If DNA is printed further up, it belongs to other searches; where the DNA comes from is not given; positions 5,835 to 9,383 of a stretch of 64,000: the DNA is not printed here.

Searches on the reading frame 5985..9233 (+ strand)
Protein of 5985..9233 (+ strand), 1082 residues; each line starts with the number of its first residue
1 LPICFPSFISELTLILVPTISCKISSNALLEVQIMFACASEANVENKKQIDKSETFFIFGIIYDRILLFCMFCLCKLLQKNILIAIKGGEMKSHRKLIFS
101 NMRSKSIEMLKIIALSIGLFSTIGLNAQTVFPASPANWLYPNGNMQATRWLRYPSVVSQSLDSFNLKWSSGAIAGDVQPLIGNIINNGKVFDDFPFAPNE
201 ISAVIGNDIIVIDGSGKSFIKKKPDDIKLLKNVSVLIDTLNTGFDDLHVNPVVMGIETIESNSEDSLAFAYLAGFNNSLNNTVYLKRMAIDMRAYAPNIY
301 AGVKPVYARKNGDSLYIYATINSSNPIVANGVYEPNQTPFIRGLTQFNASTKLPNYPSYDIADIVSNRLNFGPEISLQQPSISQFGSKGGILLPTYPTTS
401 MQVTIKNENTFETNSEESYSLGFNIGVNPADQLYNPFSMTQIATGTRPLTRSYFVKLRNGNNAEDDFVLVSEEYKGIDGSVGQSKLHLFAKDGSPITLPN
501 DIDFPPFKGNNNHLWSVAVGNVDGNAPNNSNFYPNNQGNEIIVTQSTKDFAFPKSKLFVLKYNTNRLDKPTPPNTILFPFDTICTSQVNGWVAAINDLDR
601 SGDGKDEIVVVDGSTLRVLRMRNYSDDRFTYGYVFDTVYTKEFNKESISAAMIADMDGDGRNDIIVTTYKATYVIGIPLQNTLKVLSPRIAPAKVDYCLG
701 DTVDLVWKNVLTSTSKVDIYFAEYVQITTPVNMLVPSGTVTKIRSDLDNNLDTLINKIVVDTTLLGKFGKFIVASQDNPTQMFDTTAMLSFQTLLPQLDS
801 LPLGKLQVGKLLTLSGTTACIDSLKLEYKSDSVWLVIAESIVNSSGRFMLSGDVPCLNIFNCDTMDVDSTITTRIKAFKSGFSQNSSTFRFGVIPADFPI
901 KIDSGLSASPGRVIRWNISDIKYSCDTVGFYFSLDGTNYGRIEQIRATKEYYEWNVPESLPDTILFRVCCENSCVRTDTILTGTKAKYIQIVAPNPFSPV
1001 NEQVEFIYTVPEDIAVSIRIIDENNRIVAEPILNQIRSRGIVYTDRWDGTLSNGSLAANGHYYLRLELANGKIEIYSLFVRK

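Call 45: search_protein_families(library=pfam, proteins=[window:5985-9233:+], max_evalue=0.001)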
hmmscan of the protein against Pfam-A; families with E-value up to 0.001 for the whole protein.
window:5985-9233:+ (1082 aa): 1 family
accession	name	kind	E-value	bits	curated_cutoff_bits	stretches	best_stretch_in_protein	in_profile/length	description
PF13517.12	FG-GAP_3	-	6e-06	27.2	26.9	1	602-666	4-61/61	FG-GAP-like repeat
